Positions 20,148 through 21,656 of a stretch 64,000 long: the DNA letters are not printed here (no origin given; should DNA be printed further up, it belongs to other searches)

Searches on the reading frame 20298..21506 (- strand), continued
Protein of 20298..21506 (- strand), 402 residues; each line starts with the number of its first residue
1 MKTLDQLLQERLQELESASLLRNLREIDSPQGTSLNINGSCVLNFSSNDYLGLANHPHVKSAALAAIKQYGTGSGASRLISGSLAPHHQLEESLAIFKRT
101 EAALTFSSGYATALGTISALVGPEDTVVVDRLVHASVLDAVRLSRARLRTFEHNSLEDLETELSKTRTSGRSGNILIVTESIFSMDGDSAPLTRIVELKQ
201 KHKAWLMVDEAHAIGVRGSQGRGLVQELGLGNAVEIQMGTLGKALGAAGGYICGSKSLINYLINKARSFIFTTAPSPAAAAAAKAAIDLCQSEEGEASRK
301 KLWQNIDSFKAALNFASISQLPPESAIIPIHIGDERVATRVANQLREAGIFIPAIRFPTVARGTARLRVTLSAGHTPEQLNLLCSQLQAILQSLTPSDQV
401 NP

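Call 40: find_encoding_contigs(protein=P0002, flank=8000, max_places=2)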
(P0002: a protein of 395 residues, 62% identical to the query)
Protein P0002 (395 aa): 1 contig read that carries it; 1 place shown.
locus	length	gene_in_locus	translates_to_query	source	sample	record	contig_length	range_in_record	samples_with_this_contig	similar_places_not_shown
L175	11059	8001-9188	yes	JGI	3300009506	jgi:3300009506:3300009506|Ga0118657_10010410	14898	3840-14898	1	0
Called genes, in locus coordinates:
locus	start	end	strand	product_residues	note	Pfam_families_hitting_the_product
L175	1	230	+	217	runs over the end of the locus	PF01081:Aldolase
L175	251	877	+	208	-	-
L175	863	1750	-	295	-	PF16881:LIAS_N, PF04055:Radical_SAM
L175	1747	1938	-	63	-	-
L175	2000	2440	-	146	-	PF01597:GCV_H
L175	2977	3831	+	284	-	PF10418:DHODB_Fe-S_bind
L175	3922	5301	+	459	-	PF14691:Fer4_20, PF01262:AlaDh_PNT_C (faint), PF13738:Pyr_redox_3 (faint), PF13241:NAD_binding_7 (faint), PF00070:Pyr_redox (faint), PF01266:DAO (faint), PF07992:Pyr_redox_2, PF13450:NAD_binding_8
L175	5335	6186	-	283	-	PF00142:Fer4_NifH (weak), PF01656:CbiA, PF02374:ArsA_ATPase (faint), PF06564:CBP_BcsQ, PF09140:MipZ (weak), PF10609:ParA, PF13614:AAA_31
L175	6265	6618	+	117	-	PF02482:Ribosomal_S30AE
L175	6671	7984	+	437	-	PF01979:Amidohydro_1, PF07969:Amidohydro_3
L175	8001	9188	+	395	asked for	PF00155:Aminotran_1_2, PF01041:DegT_DnrJ_EryC1 (weak), PF01053:Cys_Met_Meta_PP (weak)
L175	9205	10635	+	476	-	PF00202:Aminotran_3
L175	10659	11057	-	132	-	?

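Call 41: get_annotated_region(hit=H9, flank=3000)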
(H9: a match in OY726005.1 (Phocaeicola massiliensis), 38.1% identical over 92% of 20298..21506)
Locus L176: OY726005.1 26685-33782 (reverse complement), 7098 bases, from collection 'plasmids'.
description: Phocaeicola massiliensis strain Bacteroides massiliensis TSDC17.2-1.1 genome assembly, plasmid: 31
organism: Phocaeicola massiliensis (NCBI taxid 204516)
taxonomy: Bacteria; Bacteroidota; Bacteroidia; Bacteroidales; Bacteroidaceae; Phocaeicola; Phocaeicola massiliensis
host: -; source: -; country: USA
typing (MOB-suite, as given by PLSDB): non-mobilizable
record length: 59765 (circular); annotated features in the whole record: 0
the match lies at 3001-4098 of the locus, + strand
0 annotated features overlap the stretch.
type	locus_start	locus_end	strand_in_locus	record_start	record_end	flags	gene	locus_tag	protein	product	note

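Call 42: get_annotated_region(hit=H59, flank=300)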
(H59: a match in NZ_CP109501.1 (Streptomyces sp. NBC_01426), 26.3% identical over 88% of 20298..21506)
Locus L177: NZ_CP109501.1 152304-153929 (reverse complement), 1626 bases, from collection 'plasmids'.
description: Streptomyces sp. NBC_01426 plasmid unnamed1, complete sequence
organism: Streptomyces sp. NBC_01426 (NCBI taxid 2975866)
taxonomy: Bacteria; Actinomycetota; Actinomycetes; Kitasatosporales; Streptomycetaceae; Streptomyces; Streptomyces sp. NBC 01426
host: -; source: -; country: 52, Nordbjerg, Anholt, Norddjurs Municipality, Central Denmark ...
typing (MOB-suite, as given by PLSDB): non-mobilizable
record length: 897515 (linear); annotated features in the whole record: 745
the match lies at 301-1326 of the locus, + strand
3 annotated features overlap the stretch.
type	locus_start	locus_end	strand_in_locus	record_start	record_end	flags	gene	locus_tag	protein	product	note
CDS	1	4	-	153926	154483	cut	-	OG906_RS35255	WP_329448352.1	EF-hand domain-containing protein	-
CDS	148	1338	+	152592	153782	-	cqsA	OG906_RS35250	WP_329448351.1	alpha-hydroxyketone-type quorum-sensing autoinducer synthase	-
CDS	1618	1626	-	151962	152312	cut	-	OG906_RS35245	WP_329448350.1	STAS domain-containing protein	-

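Call 43: get_annotated_region(hit=H25, flank=300)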
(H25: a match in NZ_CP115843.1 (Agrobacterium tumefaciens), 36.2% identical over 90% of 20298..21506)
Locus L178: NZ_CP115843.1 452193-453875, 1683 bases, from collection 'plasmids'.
description: Agrobacterium tumefaciens strain G3/79 plasmid pAtG3_79a, complete sequence
organism: Agrobacterium tumefaciens (NCBI taxid 358)
taxonomy: Bacteria; Pseudomonadota; Alphaproteobacteria; Hyphomicrobiales; Rhizobiaceae; Agrobacterium; Agrobacterium tumefaciens
host: -; source: willow,cell culture; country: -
typing (MOB-suite, as given by PLSDB): conjugative; relaxase MOBQ; mating-pair formation MPF_T
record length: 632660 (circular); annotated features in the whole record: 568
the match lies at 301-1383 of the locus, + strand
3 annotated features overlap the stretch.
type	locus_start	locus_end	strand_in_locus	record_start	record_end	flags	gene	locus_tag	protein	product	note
CDS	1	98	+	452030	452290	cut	-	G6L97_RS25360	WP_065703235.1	hypothetical protein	-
CDS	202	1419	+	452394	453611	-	hemA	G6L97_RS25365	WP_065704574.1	5-aminolevulinate synthase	GO:0006783 - heme biosynthetic process [Evidence IEA]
CDS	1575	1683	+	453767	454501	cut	-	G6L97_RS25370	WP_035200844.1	LuxR family transcriptional regulator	-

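Call 44: get_annotated_region(hit=H32, flank=300)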
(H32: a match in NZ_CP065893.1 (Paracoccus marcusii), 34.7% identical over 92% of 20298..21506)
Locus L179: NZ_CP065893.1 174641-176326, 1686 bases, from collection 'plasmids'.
description: Paracoccus marcusii strain CP157 plasmid pCP157_01, complete sequence
organism: Paracoccus marcusii (NCBI taxid 59779)
taxonomy: Bacteria; Pseudomonadota; Alphaproteobacteria; Rhodobacterales; Paracoccaceae; Paracoccus; Paracoccus marcusii
host: -; source: Cancer pagurus,whole organism,carapace,carapace; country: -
typing (MOB-suite, as given by PLSDB): non-mobilizable; replicon rep_cluster_229
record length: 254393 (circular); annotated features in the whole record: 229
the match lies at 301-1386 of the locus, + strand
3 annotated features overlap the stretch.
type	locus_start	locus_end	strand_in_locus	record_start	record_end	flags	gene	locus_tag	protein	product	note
CDS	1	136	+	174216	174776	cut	-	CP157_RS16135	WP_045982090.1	XRE family transcriptional regulator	GO:0006355 - regulation of DNA-templated transcription [Evidence IEA]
CDS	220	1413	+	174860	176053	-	-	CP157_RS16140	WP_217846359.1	glycine C-acetyltransferase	GO:0009058 - biosynthetic process [Evidence IEA]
CDS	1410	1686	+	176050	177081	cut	tdh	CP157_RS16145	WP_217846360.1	L-threonine 3-dehydrogenase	GO:0006567 - threonine catabolic process [Evidence IEA]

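Call 45: get_annotated_region(hit=H4, flank=3000)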
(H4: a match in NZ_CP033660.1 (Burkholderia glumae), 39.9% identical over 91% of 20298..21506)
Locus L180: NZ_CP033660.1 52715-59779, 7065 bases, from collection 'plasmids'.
description: Burkholderia glumae strain BGR15S plasmid p2_BGR15S, complete sequence
organism: Burkholderia glumae (NCBI taxid 337)
taxonomy: Bacteria; Pseudomonadota; Betaproteobacteria; Burkholderiales; Burkholderiaceae; Burkholderia; Burkholderia glumae
host: -; source: bacterial cell,diseased rice; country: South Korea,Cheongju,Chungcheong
typing (MOB-suite, as given by PLSDB): non-mobilizable; replicon rep_cluster_439
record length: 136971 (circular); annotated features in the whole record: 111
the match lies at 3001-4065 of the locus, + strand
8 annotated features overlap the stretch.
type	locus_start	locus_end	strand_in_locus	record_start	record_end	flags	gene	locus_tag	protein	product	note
CDS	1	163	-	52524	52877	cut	tnpB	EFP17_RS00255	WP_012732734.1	IS66 family insertion sequence element accessory protein TnpB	-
CDS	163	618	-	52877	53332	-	-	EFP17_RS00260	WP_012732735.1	transposase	GO:0006313 - DNA transposition [Evidence IEA]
CDS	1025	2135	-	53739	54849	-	-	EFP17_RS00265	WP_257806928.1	IS3 family transposase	-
CDS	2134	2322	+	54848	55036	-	-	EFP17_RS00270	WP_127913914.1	hypothetical protein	-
CDS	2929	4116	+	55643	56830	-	-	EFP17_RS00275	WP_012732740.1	aminotransferase class I/II-fold pyridoxal phosphate-dependent enzyme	GO:0009058 - biosynthetic process [Evidence IEA]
CDS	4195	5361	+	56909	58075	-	-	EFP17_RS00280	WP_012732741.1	FAD-dependent oxidoreductase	-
CDS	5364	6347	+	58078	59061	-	-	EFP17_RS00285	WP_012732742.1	NADPH:quinone oxidoreductase family protein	-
CDS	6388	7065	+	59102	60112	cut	bioB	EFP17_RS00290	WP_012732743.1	biotin synthase BioB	GO:0009102 - biotin biosynthetic process [Evidence IEA]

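Call 46: get_annotated_region(hit=H3, flank=3000)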
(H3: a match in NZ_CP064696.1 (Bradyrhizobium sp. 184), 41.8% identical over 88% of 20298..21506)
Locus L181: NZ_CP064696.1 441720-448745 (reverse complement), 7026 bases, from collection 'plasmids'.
description: Bradyrhizobium sp. 184 plasmid p184_1, complete sequence
organism: Bradyrhizobium sp. 184 (NCBI taxid 2782653)
taxonomy: Bacteria; Pseudomonadota; Alphaproteobacteria; Hyphomicrobiales; Nitrobacteraceae; Bradyrhizobium; Bradyrhizobium sp. 184
host: -; source: Acmispon strigosus,cell culture,root nodule; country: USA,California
typing (MOB-suite, as given by PLSDB): non-mobilizable
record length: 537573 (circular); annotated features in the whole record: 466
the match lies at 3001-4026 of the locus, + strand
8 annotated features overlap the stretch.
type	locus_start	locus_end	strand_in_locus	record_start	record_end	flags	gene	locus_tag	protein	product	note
CDS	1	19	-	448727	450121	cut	pabB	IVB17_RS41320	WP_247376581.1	aminodeoxychorismate synthase component I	GO:0009396 - folic acid-containing compound biosynthetic process [Evidence IEA]; GO:0008153 - para-aminobenzoic acid ...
CDS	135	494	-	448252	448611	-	-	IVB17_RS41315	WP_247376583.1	Dabb family protein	-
CDS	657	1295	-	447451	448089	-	-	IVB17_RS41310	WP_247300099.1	GntR family transcriptional regulator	-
CDS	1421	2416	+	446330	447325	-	bioB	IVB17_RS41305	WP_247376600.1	biotin synthase BioB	GO:0009102 - biotin biosynthetic process [Evidence IEA]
CDS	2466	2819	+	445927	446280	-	-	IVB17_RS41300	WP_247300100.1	aspartate 1-decarboxylase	GO:0006523 - alanine biosynthetic process [Evidence IEA]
CDS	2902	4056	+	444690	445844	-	-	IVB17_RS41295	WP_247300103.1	8-amino-7-oxononanoate synthase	GO:0009102 - biotin biosynthetic process [Evidence IEA]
CDS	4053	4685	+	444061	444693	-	bioD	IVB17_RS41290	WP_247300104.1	dethiobiotin synthase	GO:0009102 - biotin biosynthetic process [Evidence IEA]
CDS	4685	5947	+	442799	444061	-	-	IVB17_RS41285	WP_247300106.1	adenosylmethionine--8-amino-7-oxononanoate transaminase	GO:0009102 - biotin biosynthetic process [Evidence IEA]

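Call 48: search_protein_families(library=ncbifam, max_evalue=1e-30, proteins=[L176:2926-4113:+, L180:2929-4116:+, L090:185-1324:+, L035:7001-8107:+])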
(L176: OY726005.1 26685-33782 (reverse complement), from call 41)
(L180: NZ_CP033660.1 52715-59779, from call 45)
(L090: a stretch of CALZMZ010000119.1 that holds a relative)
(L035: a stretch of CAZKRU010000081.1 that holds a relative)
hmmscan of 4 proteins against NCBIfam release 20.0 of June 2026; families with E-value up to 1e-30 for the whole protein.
L176:2926-4113:+ (395 aa): 11 families
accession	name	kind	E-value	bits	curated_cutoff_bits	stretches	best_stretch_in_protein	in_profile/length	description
NF047600.1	SerpalmtaseCFB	equivalog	1.1e-211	702.6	640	1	4-393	5-394/395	serine palmitoyltransferase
NF047599.1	SerpalmtaseBetaP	equivalog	5.7e-119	397.3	500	1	30-391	30-393/394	serine palmitoyltransferase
NF005394.0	PRK06939.1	equivalog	1.4e-116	389.5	460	1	18-393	17-396/397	glycine C-acetyltransferase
TIGR01825.1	gly_Cac_T_rel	subfamily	1e-115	386.5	535.4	1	19-394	10-385/385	BioF/Kbl family PLP-dependent acyltransferase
TIGR00858.1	bioF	equivalog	1e-112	376.5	426.45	1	27-384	6-364/365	8-amino-7-oxononanoate synthase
TIGR01822.1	2am3keto_CoA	equivalog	4.3e-94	315.6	493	1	19-394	14-393/393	glycine C-acetyltransferase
NF047603.1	SerpalmtaseAlphaP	equivalog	7.1e-93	311.4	670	1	33-393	36-398/399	serine palmitoyltransferase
TIGR01821.1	5aminolev_synth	equivalog_domain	2.8e-78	263.6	338.55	1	39-393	41-399/402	5-aminolevulinate synthase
NF005526.0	PRK07179.1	equivalog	2e-59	201.2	428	1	28-389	36-397/407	alpha-hydroxyketone-type quorum-sensing autoinducer synthase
NF004608.1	PRK05937.1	equivalog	3.6e-43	147.8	399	1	74-390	41-348/366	8-amino-7-oxononanoate synthase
NF005697.0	PRK07505.1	subfamily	5.3e-42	143.9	342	1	32-389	38-400/405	hypothetical protein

L180:2929-4116:+ (395 aa): 11 families
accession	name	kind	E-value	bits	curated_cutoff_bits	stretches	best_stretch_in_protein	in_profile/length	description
TIGR00858.1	bioF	equivalog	1.8e-125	418.5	426.45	1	22-378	2-364/365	8-amino-7-oxononanoate synthase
TIGR01825.1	gly_Cac_T_rel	subfamily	4.5e-95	318.6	535.4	1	11-379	3-376/385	BioF/Kbl family PLP-dependent acyltransferase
NF005394.0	PRK06939.1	equivalog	8.1e-89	298.1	460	1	3-375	3-384/397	glycine C-acetyltransferase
NF047600.1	SerpalmtaseCFB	equivalog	6e-79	265.5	640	1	32-375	34-382/395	serine palmitoyltransferase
NF047599.1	SerpalmtaseBetaP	equivalog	2.1e-75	253.8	500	1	38-379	40-387/394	serine palmitoyltransferase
TIGR01822.1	2am3keto_CoA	equivalog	1.6e-74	251.2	493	1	36-374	32-379/393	glycine C-acetyltransferase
TIGR01821.1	5aminolev_synth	equivalog_domain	1.1e-69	235.3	338.55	1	33-379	36-391/402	5-aminolevulinate synthase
NF047603.1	SerpalmtaseAlphaP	equivalog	1.2e-58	198.7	670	1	39-377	43-388/399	serine palmitoyltransferase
NF005697.0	PRK07505.1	subfamily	7.6e-47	159.8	342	1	13-380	20-397/405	hypothetical protein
NF005526.0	PRK07179.1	equivalog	3.3e-45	154.4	428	1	37-385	50-399/407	alpha-hydroxyketone-type quorum-sensing autoinducer synthase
NF004608.1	PRK05937.1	equivalog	9.8e-34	116.7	399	1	46-383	7-347/366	8-amino-7-oxononanoate synthase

L090:185-1324:+ (380 aa): 11 families
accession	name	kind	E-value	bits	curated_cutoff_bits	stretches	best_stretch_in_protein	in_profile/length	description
TIGR00858.1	bioF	equivalog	1.4e-131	438.6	426.45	1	14-379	2-364/365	8-amino-7-oxononanoate synthase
TIGR01825.1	gly_Cac_T_rel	subfamily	7e-126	420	535.4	1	2-378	2-374/385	BioF/Kbl family PLP-dependent acyltransferase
NF005394.0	PRK06939.1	equivalog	7e-119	397.1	460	1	2-377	10-385/397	glycine C-acetyltransferase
NF047600.1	SerpalmtaseCFB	equivalog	3.3e-99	332.2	640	1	6-378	16-384/395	serine palmitoyltransferase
TIGR01822.1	2am3keto_CoA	equivalog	3.9e-96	322.4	493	1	2-377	6-381/393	glycine C-acetyltransferase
NF047599.1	SerpalmtaseBetaP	equivalog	2.4e-84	283.3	500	1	28-379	38-386/394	serine palmitoyltransferase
TIGR01821.1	5aminolev_synth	equivalog_domain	8.1e-81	271.9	338.55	1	38-377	50-388/402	5-aminolevulinate synthase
NF047603.1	SerpalmtaseAlphaP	equivalog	1.9e-66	224.4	670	1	28-378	40-388/399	serine palmitoyltransferase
NF005526.0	PRK07179.1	equivalog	1.4e-59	201.7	428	1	34-379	55-392/407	alpha-hydroxyketone-type quorum-sensing autoinducer synthase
NF004608.1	PRK05937.1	equivalog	6.8e-40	137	399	1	37-302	6-276/366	8-amino-7-oxononanoate synthase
NF005697.0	PRK07505.1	subfamily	3.9e-37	127.8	342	1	16-379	31-395/405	hypothetical protein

L035:7001-8107:+ (369 aa): 11 families
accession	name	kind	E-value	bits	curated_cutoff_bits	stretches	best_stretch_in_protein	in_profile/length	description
TIGR00858.1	bioF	equivalog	8.4e-132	439.3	426.45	1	14-368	3-364/365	8-amino-7-oxononanoate synthase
TIGR01825.1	gly_Cac_T_rel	subfamily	4.5e-110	367.9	535.4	1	2-363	3-370/385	BioF/Kbl family PLP-dependent acyltransferase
NF005394.0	PRK06939.1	equivalog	1.1e-103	347.1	460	1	2-362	11-381/397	glycine C-acetyltransferase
NF047600.1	SerpalmtaseCFB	equivalog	3e-89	299.5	640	1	5-362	16-379/395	serine palmitoyltransferase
TIGR01822.1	2am3keto_CoA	equivalog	6.2e-82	275.6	493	1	2-364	7-379/393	glycine C-acetyltransferase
NF047599.1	SerpalmtaseBetaP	equivalog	8.3e-80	268.4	500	1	27-366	38-384/394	serine palmitoyltransferase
TIGR01821.1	5aminolev_synth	equivalog_domain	6.8e-78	262.3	338.55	1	32-368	45-390/402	5-aminolevulinate synthase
NF047603.1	SerpalmtaseAlphaP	equivalog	7.4e-61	206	670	1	29-362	42-383/399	serine palmitoyltransferase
NF005697.0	PRK07505.1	subfamily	5.2e-52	176.8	342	1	20-368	36-395/405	hypothetical protein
NF005526.0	PRK07179.1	equivalog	3.3e-48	164.3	428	1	31-365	53-389/407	alpha-hydroxyketone-type quorum-sensing autoinducer synthase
NF004608.1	PRK05937.1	equivalog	1.9e-40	138.8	399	1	35-366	5-340/366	8-amino-7-oxononanoate synthase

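Call 57: search_protein_families(library=pfam, max_evalue=0.00001, proteins=[L090:1393-2100:+, L090:2201-2902:+, L090:2913-3566:-, L090:3740-4585:+, L090:4826-5665:+, L090:5857-7167:+, L035:3209-3832:+, L035:3829-4860:+, L035:4868-6295:-, L035:8127-8618:-])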
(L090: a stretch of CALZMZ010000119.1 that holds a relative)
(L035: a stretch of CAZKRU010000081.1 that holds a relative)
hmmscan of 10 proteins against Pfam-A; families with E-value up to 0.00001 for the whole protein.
L090:1393-2100:+ (235 aa): 4 families
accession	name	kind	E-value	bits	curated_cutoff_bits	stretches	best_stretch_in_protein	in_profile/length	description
PF00106.31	adh_short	-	1.5e-56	191.4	26.6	1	2-184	2-187/195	short chain dehydrogenase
PF13561.12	adh_short_C2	-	3.6e-51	174.4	27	1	9-231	5-232/236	Enoyl-(Acyl carrier protein) reductase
PF08659.16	KR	-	2.7e-10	40.9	22.6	1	3-158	3-161/180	KR domain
PF01370.27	Epimerase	-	2.3e-06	27.7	20.9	1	4-159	2-155/240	NAD dependent epimerase/dehydratase family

L090:2201-2902:+ (233 aa): 3 families
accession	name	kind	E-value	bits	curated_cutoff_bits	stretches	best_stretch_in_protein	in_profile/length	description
PF13500.12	AAA_26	-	1.8e-47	162.2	27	1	4-210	2-192/198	AAA domain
PF01656.29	CbiA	-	1.1e-13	51.6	25.4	1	6-217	2-120/125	CobQ/CobB/MinD/ParA nucleotide binding domain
PF07755.17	DUF1611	-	4.6e-06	26.6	25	0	5-64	15-73/201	Domain of unknown function (DUF1611_C) P-loop domain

L090:2913-3566:- (217 aa): 1 family
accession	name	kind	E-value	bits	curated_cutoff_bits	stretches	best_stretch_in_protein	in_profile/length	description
PF07238.19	PilZ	-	2.8e-12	47.3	22.5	1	114-206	1-94/102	PilZ domain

L090:3740-4585:+ (281 aa): 1 family
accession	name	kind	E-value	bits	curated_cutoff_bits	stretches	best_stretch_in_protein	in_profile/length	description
PF04055.27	Radical_SAM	-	1.6e-22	80.9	29.5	1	50-213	1-166/166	Radical SAM superfamily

L090:4826-5665:+ (279 aa): 1 family
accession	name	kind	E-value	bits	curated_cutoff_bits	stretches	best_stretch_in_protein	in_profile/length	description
PF00155.27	Aminotran_1_2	-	7.3e-46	157.4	19.7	1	3-269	89-357/361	Aminotransferase class I and II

L090:5857-7167:+ (436 aa): 4 families
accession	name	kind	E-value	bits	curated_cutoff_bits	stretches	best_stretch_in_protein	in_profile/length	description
PF00742.24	Homoserine_dh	-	1.6e-63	214.1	22.9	1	139-316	1-172/173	Homoserine dehydrogenase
PF03447.22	NAD_binding_3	-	8.5e-21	75.3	24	1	12-130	1-115/116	Homoserine dehydrogenase, NAD binding domain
PF01842.31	ACT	-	7.5e-13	48.4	27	1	354-419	1-64/66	ACT domain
PF22629.2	ACT_AHAS_ss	-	5.5e-10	39.7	27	1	358-422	3-65/67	AHAS small subunit-like ACT domain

L035:3209-3832:+ (207 aa): 1 family
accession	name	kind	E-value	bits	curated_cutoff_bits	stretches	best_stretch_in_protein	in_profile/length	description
PF19570.5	DUF6088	-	2.8e-43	148.1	25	1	12-177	2-167/172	Family of unknown function (DUF6088)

L035:3829-4860:+ (343 aa): 1 family
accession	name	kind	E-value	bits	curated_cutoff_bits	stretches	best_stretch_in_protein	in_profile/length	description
PF08843.17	AbiEii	-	8.4e-44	150.7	22.5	1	40-326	3-235/238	Nucleotidyl transferase AbiEii toxin, Type IV TA system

L035:4868-6295:- (475 aa): 1 family
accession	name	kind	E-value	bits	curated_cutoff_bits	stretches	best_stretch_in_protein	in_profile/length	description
PF00589.27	Phage_integrase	-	5.8e-17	62.4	27.1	1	293-466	2-170/172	Phage integrase family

L035:8127-8618:- (163 aa): 0 families
